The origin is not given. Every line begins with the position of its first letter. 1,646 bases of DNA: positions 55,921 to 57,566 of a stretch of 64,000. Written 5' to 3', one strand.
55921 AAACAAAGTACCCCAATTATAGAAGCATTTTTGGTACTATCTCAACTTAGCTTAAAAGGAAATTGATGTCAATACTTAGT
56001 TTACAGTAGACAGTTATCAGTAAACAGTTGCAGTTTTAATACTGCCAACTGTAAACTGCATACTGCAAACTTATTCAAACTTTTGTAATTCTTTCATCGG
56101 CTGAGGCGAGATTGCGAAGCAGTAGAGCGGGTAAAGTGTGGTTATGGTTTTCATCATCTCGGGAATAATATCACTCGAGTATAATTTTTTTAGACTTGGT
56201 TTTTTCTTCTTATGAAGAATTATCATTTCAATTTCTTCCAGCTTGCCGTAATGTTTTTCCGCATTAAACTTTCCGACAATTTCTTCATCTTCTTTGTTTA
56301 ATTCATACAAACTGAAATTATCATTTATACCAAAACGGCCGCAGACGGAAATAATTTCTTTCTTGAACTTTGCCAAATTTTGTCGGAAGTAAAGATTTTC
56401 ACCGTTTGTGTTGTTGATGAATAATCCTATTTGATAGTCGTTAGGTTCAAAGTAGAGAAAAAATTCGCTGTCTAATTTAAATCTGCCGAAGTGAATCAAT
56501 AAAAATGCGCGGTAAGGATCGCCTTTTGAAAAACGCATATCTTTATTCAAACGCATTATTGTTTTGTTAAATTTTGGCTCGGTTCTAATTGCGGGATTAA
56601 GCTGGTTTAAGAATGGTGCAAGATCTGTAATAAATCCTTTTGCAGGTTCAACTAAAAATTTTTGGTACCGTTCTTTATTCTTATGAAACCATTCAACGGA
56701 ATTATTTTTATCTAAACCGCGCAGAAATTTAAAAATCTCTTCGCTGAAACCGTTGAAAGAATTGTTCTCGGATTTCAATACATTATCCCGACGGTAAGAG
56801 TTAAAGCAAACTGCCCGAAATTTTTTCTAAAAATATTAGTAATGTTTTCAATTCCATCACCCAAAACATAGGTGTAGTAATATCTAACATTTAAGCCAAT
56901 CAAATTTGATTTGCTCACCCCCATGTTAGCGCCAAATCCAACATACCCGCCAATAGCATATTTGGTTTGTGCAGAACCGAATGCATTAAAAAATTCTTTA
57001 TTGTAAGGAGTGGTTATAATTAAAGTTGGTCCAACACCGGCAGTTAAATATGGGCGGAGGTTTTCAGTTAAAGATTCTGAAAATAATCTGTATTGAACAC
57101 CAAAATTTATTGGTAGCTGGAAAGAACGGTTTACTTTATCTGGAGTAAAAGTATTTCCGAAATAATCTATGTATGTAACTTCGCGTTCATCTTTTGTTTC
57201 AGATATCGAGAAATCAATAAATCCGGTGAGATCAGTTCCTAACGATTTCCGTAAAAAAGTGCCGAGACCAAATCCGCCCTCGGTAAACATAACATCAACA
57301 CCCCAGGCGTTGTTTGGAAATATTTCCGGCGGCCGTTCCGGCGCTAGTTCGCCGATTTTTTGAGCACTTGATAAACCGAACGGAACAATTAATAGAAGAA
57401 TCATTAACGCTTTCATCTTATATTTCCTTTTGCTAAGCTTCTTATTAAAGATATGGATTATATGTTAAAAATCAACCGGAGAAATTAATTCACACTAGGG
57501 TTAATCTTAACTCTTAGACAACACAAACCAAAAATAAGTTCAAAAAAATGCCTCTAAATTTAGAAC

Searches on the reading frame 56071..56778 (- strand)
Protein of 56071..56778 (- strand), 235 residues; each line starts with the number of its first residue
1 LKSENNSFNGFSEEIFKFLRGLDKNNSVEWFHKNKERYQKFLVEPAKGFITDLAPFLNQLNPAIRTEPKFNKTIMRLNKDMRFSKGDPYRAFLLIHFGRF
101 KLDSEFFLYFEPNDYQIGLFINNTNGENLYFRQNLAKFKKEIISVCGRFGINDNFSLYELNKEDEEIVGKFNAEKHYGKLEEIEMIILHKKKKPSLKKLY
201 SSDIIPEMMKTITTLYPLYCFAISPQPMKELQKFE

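Call 13: search_protein_families(library=pfam, proteins=[window:56071-56778:-], max_evalue=0.01)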
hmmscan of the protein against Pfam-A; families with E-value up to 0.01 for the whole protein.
window:56071-56778:- (235 aa): 1 family
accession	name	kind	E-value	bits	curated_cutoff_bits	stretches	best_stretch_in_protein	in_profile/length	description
PF09365.15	DUF2461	-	5.2e-24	85.7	22.8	1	14-221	1-208/208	Conserved hypothetical protein (DUF2461)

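Call 61: find_homologous_proteins(query=window:56071-56778:-, max_evalue=1e-40)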
Query window:56071-56778:- (235 aa): 410 proteins with E <= 1e-40 among 619 candidates; the best 120 are listed.
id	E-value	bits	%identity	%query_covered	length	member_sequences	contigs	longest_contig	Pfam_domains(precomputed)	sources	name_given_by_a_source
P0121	1.8e-137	475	91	100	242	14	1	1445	PF09365.16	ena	-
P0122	1.5e-136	472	89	100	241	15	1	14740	PF09365.16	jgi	-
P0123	2.8e-136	471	88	100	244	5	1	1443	PF09365.16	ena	-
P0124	1.1e-133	462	87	100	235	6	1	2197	PF09365.16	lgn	-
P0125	1.1e-133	462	86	100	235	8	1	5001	PF09365.16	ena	-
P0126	3.2e-127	441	83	100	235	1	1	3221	PF09365.16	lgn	-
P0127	8.2e-125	433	83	100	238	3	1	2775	PF09365.16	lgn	-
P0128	9.8e-117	407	76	99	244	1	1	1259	PF09365.16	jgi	jgi:uncharacterized protein (TIGR02453 family)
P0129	4.1e-115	402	76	100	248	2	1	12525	PF09365.16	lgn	-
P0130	1.3e-113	397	75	100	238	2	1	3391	PF09365.16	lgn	-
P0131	4.6e-112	392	75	99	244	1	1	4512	PF09365.16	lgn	-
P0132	2.7e-110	386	73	99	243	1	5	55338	PF09365.16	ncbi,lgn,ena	-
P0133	3.5e-110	386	73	100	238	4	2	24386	PF09365.16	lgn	-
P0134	1.2e-109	384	74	100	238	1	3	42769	PF09365.16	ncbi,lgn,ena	-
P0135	3.9e-109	382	71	100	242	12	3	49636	PF09365.16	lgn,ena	-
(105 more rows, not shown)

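Call 62: find_encoding_contigs(protein=P0122, flank=8000, max_places=4)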
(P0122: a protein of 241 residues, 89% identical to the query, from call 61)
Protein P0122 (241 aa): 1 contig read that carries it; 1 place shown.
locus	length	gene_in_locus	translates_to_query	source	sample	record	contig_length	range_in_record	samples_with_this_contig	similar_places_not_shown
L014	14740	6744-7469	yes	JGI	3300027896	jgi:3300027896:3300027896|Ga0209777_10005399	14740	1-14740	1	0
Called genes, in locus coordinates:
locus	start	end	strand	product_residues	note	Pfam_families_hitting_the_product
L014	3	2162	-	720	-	?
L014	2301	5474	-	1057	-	PF00580:UvrD-helicase, PF21445:ADDB_N, PF13361:UvrD_C, PF12705:PDDEXK_1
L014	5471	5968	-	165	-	PF01928:CYTH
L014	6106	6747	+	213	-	-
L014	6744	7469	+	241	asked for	PF09365:DUF2461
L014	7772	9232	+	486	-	PF01555:N6_N4_Mtase (weak)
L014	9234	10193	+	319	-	PF09194:Endonuc-BsobI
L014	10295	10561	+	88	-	-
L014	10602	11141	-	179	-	PF00578:AhpC-TSA, PF08534:Redoxin, PF13098:Thioredoxin_2, PF13905:Thioredoxin_8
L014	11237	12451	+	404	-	PF00246:Peptidase_M14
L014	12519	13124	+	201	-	PF04542:Sigma70_r2, PF22029:PhyR_sigma2 (weak), PF08281:Sigma70_r4_2, PF04545:Sigma70_r4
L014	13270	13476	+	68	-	PF01165:Ribosomal_S21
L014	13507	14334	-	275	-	PF18306:LDcluster4, PF03641:Lysine_decarbox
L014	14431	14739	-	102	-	?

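Call 63: find_encoding_contigs(protein=P0129, flank=8000, max_places=4)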
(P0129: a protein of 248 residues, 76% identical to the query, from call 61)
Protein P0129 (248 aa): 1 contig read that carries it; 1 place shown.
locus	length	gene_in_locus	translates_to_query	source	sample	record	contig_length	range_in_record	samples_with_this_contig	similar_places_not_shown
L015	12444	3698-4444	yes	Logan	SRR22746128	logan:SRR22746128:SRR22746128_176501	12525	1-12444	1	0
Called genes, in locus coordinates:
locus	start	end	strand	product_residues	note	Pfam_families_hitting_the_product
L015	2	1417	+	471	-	?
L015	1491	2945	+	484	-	PF00171:Aldedh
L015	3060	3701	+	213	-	-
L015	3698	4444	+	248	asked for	PF09365:DUF2461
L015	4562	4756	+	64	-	-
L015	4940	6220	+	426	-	PF13167:GTP-bdg_N, PF16360:GTP-bdg_M, PF01926:MMR_HSR1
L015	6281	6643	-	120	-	PF01925:TauE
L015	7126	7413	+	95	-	PF10387:DUF2442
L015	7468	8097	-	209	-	-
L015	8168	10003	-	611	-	PF09087:Cyc-maltodext_N, PF00128:Alpha-amylase, PF10438:Cyc-maltodext_C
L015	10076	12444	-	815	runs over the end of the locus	?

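Call 64: find_encoding_contigs(protein=P0134, flank=8000, max_places=4)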
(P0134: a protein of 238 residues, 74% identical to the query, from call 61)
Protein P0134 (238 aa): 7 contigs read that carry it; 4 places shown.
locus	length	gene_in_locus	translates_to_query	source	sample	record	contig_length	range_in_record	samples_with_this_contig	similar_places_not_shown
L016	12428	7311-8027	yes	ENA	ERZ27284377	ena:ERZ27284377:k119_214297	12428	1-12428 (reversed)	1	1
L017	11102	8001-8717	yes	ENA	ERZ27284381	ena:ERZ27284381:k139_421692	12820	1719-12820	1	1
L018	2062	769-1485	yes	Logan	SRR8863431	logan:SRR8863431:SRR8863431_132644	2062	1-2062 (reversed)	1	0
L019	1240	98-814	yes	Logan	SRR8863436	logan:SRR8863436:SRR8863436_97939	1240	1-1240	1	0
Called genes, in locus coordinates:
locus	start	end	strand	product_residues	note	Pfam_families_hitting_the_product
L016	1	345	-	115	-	?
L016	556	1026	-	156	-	PF03449:GreA_GreB_N, PF01272:GreA_GreB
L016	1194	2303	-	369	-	PF07452:CHRD, PF18962:Por_Secre_tail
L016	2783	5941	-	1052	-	PF21445:ADDB_N, PF13361:UvrD_C, PF12705:PDDEXK_1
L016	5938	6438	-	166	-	PF01928:CYTH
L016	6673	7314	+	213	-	-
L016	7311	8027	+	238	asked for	PF09365:DUF2461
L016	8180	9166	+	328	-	PF13495:Phage_int_SAM_4, PF00589:Phage_integrase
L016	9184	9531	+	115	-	-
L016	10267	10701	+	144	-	-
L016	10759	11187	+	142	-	-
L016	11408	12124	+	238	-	-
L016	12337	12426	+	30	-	?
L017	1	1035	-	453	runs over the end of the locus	PF01171:ATP_bind_3, PF11734:TilS_C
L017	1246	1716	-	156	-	PF03449:GreA_GreB_N, PF01272:GreA_GreB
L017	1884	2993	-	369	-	PF07452:CHRD, PF18962:Por_Secre_tail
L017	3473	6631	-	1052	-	PF21445:ADDB_N, PF13361:UvrD_C, PF12705:PDDEXK_1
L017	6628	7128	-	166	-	PF01928:CYTH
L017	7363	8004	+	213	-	-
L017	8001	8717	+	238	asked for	PF09365:DUF2461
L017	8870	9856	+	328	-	PF13495:Phage_int_SAM_4, PF00589:Phage_integrase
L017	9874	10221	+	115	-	-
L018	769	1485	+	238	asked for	PF09365:DUF2461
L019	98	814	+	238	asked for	PF09365:DUF2461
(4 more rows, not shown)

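Call 66: search_protein_families(library=ncbifam, proteins=[L016:8180-9166:+, L016:9184-9531:+, L016:10267-10701:+, L016:10759-11187:+, L016:11408-12124:+], max_evalue=0.001)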
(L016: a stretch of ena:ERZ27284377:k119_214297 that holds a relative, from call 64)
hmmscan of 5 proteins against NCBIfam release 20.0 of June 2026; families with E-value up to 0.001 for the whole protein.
L016:8180-9166:+ (328 aa): 13 families
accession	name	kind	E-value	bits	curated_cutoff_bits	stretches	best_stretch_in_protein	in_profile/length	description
TIGR02249.1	integrase_gron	subfamily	6.3e-141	469.3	265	1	14-326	1-313/315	integron integrase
NF011946.0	PRK15417.1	equivalog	2.4e-106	355.7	435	1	10-326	12-328/337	integron integrase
NF040815.2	recomb_XerA_Arch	equivalog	1.2e-49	169.3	220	2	20-194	5-176/263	site-specific tyrosine recombinase/integron integrase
TIGR02225.1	recomb_XerD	equivalog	1.8e-43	149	329.6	2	248-315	209-276/290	site-specific tyrosine recombinase XerD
TIGR02224.1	recomb_XerC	equivalog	1.5e-41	142.7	335.15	2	249-314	213-278/295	tyrosine recombinase XerC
NF001399.0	PRK00283.1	subfamily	1.1e-39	136.5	279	1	29-315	24-285/300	tyrosine recombinase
NF002331.0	PRK01287.1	subfamily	6.8e-33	114.1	371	2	252-313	250-312/365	site-specific tyrosine recombinase XerC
NF003462.0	PRK05084.1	equivalog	2.1e-17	62.9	267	2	258-316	287-347/360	tyrosine recombinase XerS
NF007371.0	PRK09871.1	subfamily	2.6e-11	43.4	222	1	257-312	118-173/198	tyrosine-type DNA invertase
NF007370.0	PRK09870.1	subfamily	9.3e-10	38.5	221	1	258-312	124-178/200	tyrosine-type DNA invertase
NF002685.0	PRK02436.1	equivalog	1.5e-05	25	178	1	75-210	62-189/245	site-specific tyrosine recombinase XerD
NF040693.1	recomb_GmtY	equivalog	1.6e-05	24.3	340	0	246-312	365-431/441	gamma-mobile-trio recombinase GmtY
NF041502.1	integrase_1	equivalog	0.00023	20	350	1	176-313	220-360/484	site-specific integrase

L016:9184-9531:+ (115 aa): 0 families

L016:10267-10701:+ (144 aa): 1 family
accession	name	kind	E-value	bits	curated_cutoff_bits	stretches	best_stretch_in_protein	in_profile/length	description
NF040563.1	guided_IscB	equivalog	0.00069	18.8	175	1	55-141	157-238/314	RNA-guided endonuclease IscB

L016:10759-11187:+ (142 aa): 0 families

L016:11408-12124:+ (238 aa): 0 families

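Call 92: find_homologous_proteins(query=L016:8180-9166:+, max_evalue=1e-60)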
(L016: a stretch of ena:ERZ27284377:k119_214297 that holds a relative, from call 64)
Query L016:8180-9166:+ (328 aa): 7996 proteins with E <= 1e-60 among 8000 candidates; the best 120 are listed.
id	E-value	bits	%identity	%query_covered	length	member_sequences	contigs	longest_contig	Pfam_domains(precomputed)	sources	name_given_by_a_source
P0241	1.0e-217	739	100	100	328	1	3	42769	PF13495.13,PF00589.28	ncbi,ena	-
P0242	2.5e-201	686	94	97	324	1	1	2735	PF13495.13,PF00589.28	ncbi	-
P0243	2.5e-201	686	94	97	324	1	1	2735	PF13495.13,PF00589.28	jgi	jgi:integron integrase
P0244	3.3e-201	685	95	97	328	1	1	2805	PF13495.13,PF00589.28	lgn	-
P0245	1.6e-199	680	91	100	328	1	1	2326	PF13495.13,PF00589.28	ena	-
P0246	1.2e-187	641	84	98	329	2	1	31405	PF13495.13,PF00589.28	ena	-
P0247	6.7e-186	635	86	98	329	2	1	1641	PF13495.13,PF00589.28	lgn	-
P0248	9.8e-154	529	70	99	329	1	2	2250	PF13495.13,PF00589.28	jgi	jgi:integron integrase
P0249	4.6e-152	524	70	98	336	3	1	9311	PF13495.13,PF00589.28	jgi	-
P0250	1.3e-150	519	68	100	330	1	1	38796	PF13495.13,PF00589.28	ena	-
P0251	6.4e-150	517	68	100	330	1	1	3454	PF13495.13,PF00589.28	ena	-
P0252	1.0e-149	516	67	98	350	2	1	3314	PF13495.13,PF00589.28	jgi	-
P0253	2.2e-146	505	67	99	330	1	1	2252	PF13495.13,PF00589.28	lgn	-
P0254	2.7e-146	505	66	98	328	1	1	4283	PF13495.13,PF00589.28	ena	-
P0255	4.5e-146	504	68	96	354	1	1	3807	PF13495.13,PF00589.28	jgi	jgi:integron integrase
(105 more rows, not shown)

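Call 93: find_encoding_contigs(protein=P0246, flank=10000, max_places=3)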
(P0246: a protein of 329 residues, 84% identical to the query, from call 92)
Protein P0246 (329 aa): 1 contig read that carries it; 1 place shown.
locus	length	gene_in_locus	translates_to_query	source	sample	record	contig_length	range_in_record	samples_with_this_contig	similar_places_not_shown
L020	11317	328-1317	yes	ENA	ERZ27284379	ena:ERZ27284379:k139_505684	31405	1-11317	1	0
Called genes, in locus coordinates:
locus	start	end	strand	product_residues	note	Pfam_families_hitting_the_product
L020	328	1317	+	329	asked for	PF13495:Phage_int_SAM_4, PF00589:Phage_integrase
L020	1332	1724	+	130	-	-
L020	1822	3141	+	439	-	PF02810:SEC-C (weak)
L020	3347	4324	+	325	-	-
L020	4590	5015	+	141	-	-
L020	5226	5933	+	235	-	-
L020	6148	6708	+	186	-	-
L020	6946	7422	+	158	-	-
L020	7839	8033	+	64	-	-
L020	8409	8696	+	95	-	PF19124:DUF5808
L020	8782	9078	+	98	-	-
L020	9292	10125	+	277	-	-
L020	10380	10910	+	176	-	PF14362:DUF4407 (weak)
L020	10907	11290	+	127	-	-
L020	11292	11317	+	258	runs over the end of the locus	PF16808:PKcGMP_CC (faint)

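Call 94: find_encoding_contigs(protein=P0250, flank=10000, max_places=3)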
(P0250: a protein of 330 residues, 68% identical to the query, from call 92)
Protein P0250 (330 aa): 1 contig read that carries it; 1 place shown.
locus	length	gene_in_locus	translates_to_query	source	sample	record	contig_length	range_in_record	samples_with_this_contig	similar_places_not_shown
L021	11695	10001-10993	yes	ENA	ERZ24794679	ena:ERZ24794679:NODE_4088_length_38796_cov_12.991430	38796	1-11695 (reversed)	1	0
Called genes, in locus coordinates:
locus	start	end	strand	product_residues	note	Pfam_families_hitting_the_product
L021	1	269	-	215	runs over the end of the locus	PF02666:PS_Dcarbxylase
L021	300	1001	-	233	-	PF01259:SAICAR_synt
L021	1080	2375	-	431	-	PF00206:Lyase_1, PF10397:ADSL_C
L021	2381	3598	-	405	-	PF00089:Trypsin, PF10459:Peptidase_S46 (faint), PF13365:Trypsin_2, PF00595:PDZ, PF13180:PDZ_2, PF17820:PDZ_6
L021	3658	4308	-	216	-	PF00923:TAL_FSA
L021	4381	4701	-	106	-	PF02452:PemK_toxin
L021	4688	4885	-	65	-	-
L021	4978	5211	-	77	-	-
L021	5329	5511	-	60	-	-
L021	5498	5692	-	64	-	-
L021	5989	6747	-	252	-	PF01416:PseudoU_synth_1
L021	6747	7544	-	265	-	PF02361:CbiQ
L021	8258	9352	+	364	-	PF03169:OPT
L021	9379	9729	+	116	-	PF05402:PqqD (weak)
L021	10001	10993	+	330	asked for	PF13495:Phage_int_SAM_4, PF00589:Phage_integrase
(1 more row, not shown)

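Call 119: find_encoding_contigs(protein=P0132, flank=10000, max_places=5)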
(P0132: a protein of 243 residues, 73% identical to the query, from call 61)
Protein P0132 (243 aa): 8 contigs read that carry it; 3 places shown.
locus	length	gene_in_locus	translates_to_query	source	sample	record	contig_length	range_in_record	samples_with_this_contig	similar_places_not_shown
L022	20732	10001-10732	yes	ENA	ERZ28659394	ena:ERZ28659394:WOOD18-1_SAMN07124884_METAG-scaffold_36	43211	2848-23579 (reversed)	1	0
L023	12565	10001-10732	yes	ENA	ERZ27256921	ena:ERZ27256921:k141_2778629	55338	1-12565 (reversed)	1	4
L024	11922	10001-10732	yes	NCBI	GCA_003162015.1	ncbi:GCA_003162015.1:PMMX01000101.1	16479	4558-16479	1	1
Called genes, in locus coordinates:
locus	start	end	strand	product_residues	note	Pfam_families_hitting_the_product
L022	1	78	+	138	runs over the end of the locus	PF00472:RF-1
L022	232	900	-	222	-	-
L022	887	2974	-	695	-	PF00004:AAA, PF07728:AAA_5 (weak), PF17862:AAA_lid_3, PF01434:Peptidase_M41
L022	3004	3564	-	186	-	PF00156:Pribosyltran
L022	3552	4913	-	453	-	PF01171:ATP_bind_3, PF11734:TilS_C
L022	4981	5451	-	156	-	PF03449:GreA_GreB_N, PF01272:GreA_GreB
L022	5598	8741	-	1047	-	PF21445:ADDB_N, PF12705:PDDEXK_1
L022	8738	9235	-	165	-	PF01928:CYTH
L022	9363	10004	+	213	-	-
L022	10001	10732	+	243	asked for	PF09365:DUF2461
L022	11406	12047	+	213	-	PF01909:NTP_transf_2 (weak), PF18765:Polbeta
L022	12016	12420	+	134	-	-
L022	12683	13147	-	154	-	PF13744:HTH_37 (weak), PF01381:HTH_3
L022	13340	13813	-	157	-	PF14367:DUF4411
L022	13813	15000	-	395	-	PF01381:HTH_3 (weak), PF06114:Peptidase_M78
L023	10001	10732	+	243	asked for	PF09365:DUF2461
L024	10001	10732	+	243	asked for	PF09365:DUF2461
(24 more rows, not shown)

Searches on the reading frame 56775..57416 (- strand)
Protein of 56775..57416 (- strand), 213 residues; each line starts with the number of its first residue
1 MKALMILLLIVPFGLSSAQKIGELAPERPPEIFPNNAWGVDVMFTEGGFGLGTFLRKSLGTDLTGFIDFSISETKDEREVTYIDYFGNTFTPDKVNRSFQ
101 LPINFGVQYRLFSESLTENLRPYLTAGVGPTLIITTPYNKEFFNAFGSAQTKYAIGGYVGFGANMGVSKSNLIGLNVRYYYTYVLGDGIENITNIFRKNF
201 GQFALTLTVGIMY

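Call 13: search_protein_families(library=pfam, proteins=[window:56775-57416:-], max_evalue=0.01)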
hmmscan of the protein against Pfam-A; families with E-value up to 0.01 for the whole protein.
window:56775-57416:- (213 aa): 1 family
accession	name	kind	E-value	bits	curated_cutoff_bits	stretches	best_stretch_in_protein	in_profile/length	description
PF13505.12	OMP_b-brl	-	0.00013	22.6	28.7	1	49-185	44-154/175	Outer membrane protein beta-barrel domain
